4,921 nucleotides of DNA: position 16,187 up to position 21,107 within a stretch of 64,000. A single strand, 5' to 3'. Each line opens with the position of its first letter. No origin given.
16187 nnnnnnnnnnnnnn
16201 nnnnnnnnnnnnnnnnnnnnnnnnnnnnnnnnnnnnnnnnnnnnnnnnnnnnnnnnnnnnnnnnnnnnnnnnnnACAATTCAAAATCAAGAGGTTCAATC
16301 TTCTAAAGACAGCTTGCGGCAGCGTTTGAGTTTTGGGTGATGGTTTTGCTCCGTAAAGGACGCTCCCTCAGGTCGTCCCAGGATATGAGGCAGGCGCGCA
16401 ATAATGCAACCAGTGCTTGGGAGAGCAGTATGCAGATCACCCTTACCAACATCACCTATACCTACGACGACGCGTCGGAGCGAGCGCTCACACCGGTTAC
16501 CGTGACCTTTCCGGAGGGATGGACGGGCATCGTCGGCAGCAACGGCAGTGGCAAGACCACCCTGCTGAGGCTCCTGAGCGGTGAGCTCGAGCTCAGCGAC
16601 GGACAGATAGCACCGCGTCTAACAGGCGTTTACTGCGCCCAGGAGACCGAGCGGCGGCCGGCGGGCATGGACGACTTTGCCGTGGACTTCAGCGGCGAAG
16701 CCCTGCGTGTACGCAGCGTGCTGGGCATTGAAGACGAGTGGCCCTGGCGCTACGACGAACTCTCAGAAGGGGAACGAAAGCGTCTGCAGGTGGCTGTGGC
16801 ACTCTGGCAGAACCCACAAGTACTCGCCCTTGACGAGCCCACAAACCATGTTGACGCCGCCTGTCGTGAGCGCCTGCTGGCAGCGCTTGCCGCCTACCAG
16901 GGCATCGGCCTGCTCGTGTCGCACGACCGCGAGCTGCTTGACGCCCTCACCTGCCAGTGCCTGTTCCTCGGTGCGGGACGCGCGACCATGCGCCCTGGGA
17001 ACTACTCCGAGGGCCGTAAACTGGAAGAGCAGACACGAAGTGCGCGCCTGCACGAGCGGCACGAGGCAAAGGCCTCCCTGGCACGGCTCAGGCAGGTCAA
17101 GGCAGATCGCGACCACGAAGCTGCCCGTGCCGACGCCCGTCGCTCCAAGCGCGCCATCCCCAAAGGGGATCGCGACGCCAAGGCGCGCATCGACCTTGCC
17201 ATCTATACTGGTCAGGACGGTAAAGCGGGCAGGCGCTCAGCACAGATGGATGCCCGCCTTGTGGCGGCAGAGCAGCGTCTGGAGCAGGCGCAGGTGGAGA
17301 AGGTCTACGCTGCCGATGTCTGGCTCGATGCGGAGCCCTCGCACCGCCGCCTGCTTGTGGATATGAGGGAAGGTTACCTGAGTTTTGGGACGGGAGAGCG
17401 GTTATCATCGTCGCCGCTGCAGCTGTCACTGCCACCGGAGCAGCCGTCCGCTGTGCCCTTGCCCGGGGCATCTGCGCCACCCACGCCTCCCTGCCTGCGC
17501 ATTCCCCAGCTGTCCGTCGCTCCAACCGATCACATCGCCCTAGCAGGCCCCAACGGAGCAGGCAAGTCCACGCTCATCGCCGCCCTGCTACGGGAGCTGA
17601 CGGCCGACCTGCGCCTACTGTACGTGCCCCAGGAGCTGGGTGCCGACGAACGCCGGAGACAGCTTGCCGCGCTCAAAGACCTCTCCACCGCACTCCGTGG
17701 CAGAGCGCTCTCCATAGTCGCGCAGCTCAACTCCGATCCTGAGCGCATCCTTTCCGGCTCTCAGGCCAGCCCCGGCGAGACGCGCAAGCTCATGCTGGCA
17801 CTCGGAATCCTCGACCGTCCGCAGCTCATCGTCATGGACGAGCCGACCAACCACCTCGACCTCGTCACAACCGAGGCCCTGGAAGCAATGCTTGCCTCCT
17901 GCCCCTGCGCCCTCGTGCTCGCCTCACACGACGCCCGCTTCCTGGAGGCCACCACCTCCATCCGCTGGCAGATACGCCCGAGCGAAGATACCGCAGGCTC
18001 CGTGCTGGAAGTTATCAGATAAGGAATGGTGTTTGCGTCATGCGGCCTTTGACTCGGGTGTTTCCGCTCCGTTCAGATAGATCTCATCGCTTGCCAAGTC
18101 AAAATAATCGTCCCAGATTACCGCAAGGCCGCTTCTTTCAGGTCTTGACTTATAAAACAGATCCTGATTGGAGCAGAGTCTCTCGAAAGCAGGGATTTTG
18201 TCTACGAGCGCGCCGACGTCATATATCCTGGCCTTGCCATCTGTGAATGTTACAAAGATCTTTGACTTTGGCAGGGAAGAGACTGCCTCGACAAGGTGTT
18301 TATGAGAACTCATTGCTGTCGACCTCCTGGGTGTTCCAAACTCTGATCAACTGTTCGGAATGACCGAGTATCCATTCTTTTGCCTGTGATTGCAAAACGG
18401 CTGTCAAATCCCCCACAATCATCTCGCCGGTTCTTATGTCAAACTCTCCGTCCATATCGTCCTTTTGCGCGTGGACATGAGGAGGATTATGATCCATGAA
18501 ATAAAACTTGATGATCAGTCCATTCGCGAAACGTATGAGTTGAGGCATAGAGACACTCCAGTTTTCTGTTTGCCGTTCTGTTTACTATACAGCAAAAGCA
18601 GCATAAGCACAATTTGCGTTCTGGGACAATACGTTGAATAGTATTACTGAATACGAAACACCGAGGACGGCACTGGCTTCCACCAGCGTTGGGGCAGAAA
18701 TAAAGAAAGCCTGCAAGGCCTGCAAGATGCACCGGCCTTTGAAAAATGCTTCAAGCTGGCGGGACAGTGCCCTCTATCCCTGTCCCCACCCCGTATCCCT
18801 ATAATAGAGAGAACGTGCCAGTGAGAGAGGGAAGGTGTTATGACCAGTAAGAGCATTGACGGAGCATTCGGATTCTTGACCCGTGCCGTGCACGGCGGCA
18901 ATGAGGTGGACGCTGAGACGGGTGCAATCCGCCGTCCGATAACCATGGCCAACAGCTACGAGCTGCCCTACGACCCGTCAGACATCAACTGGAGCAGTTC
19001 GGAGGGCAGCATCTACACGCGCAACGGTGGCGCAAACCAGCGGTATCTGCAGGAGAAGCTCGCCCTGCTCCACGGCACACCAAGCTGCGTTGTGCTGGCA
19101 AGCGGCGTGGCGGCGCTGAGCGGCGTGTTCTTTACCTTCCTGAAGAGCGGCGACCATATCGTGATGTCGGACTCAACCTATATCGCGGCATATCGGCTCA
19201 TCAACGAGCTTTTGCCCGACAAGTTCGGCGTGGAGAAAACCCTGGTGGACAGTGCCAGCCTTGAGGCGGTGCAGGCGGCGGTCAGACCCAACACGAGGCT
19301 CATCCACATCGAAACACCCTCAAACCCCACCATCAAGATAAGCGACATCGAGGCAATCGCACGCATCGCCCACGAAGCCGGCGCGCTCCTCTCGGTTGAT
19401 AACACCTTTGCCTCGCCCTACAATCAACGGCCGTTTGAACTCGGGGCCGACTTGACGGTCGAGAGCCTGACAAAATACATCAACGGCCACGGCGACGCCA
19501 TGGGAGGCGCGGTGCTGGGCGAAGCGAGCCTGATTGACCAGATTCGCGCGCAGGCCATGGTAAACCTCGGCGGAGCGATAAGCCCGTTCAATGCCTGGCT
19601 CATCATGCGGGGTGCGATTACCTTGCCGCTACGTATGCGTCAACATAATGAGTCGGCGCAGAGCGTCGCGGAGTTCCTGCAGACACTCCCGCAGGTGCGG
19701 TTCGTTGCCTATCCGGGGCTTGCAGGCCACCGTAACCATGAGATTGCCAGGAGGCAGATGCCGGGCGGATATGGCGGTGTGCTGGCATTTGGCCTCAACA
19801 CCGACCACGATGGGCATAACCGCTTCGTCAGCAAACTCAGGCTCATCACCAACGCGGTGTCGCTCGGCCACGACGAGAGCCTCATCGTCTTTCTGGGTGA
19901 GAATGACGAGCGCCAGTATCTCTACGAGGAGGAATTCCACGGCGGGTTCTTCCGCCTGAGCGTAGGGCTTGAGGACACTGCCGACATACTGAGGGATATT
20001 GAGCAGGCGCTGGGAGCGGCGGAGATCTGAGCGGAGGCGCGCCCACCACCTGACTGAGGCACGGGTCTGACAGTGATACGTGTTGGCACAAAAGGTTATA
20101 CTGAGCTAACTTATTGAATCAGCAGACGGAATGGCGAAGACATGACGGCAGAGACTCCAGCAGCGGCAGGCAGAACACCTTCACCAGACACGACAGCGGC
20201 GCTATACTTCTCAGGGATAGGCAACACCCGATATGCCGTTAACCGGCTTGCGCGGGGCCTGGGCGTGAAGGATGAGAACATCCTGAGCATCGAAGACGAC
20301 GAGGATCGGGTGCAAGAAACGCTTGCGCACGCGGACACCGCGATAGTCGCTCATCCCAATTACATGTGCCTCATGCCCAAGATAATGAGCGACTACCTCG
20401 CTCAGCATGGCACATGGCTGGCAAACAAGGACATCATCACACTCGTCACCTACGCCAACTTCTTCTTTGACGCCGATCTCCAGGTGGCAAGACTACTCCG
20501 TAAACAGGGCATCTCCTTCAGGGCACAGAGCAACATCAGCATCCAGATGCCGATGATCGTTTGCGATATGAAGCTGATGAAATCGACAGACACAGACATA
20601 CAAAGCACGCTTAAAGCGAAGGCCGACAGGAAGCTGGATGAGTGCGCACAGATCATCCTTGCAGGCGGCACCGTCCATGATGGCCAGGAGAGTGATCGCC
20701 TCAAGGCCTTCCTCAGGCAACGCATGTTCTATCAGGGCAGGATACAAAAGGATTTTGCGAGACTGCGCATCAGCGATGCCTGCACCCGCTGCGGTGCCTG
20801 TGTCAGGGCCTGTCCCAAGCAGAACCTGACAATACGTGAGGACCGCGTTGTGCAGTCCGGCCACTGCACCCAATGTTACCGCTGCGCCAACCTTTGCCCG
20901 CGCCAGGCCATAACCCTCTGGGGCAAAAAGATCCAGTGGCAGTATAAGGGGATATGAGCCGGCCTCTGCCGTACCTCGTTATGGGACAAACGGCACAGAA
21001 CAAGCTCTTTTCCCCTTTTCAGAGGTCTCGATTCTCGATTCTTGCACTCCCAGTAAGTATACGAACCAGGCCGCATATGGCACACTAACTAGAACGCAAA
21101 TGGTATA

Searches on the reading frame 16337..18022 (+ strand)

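Call 7: search_protein_families(library=pfam, proteins=[window:16337-18022:+], max_evalue=0.001)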
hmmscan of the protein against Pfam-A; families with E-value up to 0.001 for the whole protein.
window:16337-18022:+ (561 aa): 24 families
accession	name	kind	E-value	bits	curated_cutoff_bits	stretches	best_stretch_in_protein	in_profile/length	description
PF00005.33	ABC_tran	-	3.1e-33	115.7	25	2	53-170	3-137/137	ABC transporter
PF13304.12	AAA_21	-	1.6e-18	68.3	27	1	136-201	232-303/304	AAA domain, putative AbiEii toxin, Type IV TA system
PF13476.12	AAA_23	-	9.6e-10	39.9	27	1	53-80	12-39/201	AAA domain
PF13401.12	AAA_22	-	1.5e-09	38.7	27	1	399-529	7-121/130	AAA domain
PF13555.12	AAA_29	-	4.3e-09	36.4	27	1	393-423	18-48/61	P-loop containing region of AAA domain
PF02463.25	SMC_N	-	6.8e-09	35.9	40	0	53-77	17-41/220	RecF/RecN/SMC N terminal domain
PF03193.22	RsgA_GTPase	-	1.3e-06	28.8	30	0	399-423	108-132/174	RsgA GTPase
PF13671.12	AAA_33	-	8.3e-06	26.6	27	0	401-449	3-43/143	AAA domain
PF02492.25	cobW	-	1.9e-05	24.8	20.7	0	400-435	3-38/180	CobW/HypB/UreG, nucleotide-binding domain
PF13191.12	AAA_16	-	3.7e-05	24.7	32.6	0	399-519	26-156/167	AAA ATPase domain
PF13175.12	AAA_15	-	3.8e-05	23.9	32.1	0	49-80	12-43/374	AAA ATPase domain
PF00004.35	AAA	-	5e-05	24.2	21.2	0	401-434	2-35/131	ATPase family associated with various cellular activities (AAA)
PF01935.23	DUF87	-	9.2e-05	23.1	23.2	0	397-423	23-49/220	Helicase HerA, central domain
PF13238.12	AAA_18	-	0.00013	22.9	29.4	0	65-86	3-24/128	AAA domain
PF01926.29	MMR_HSR1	-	0.00013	22.5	21.9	0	399-420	1-22/113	50S ribosome-binding GTPase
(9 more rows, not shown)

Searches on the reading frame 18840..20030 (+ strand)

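Call 7: search_protein_families(library=pfam, proteins=[window:18840-20030:+], max_evalue=0.001)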
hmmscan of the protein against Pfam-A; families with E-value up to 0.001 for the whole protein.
window:18840-20030:+ (396 aa): 5 families
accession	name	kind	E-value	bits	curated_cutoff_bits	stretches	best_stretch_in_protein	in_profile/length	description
PF01053.26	Cys_Met_Meta_PP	-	3.4e-111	371.9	27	1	14-391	2-380/381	Cys/Met metabolism PLP-dependent enzyme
PF00155.27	Aminotran_1_2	-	1.8e-08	34.4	19.7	1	69-241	46-247/361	Aminotransferase class I and II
PF06838.17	Met_gamma_lyase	-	9.5e-07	28.1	24.2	1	136-237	135-248/405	Methionine gamma-lyase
PF00266.25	Aminotran_5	-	1.1e-06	28.3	21.5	1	98-212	79-201/371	Aminotransferase class-V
PF01041.23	DegT_DnrJ_EryC1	-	1.3e-05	25.1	19.8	1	61-188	21-146/360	DegT/DnrJ/EryC1/StrS aminotransferase family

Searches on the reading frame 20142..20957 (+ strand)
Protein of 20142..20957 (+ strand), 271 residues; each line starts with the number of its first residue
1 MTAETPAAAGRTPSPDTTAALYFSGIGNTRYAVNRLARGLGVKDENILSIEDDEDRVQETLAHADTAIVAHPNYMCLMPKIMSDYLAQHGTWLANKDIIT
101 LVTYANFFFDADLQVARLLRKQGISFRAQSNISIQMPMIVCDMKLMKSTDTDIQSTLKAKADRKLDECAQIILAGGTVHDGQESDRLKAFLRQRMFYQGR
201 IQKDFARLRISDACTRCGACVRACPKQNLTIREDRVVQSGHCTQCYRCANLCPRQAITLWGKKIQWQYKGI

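Call 7: search_protein_families(library=pfam, proteins=[window:20142-20957:+], max_evalue=0.001)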
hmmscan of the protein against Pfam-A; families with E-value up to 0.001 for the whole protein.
window:20142-20957:+ (271 aa): 13 families
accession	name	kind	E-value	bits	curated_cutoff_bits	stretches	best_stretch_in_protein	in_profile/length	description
PF00037.32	Fer4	-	8.5e-11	41.6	21.1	2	211-226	5-20/24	4Fe-4S binding domain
PF12838.12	Fer4_7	-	8.1e-09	36.3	27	1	214-256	2-52/52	4Fe-4S dicluster domain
PF13187.11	Fer4_9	-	2.9e-08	34.1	27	1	213-257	1-52/52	4Fe-4S dicluster domain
PF13484.11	Fer4_16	-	4.9e-08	34.1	30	0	241-260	1-20/66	4Fe-4S double cluster binding domain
PF13237.11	Fer4_10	-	6.2e-08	32.9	25.5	1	211-253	6-53/53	4Fe-4S dicluster domain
PF12837.12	Fer4_6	-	7.5e-08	32.4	25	1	212-227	7-22/24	4Fe-4S binding domain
PF12797.12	Fer4_2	-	7.7e-07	29.1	24.5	1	210-225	6-21/22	4Fe-4S binding domain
PF14697.11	Fer4_21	-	4.1e-06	27.3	35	1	212-259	6-59/59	4Fe-4S dicluster domain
PF12800.12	Fer4_4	-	1e-05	25.9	24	0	212-226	2-16/17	4Fe-4S binding domain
PF12798.12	Fer4_3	-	1.6e-05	25.8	27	0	214-226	1-13/15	4Fe-4S binding domain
PF12724.12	Flavodoxin_5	-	2.6e-05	25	27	0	21-101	3-81/145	Flavodoxin domain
PF13534.11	Fer4_17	-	5.4e-05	24.1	22.2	0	209-227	41-59/61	4Fe-4S dicluster domain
PF13183.11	Fer4_8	-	0.00018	22.4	27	0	207-227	47-67/68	4Fe-4S dicluster domain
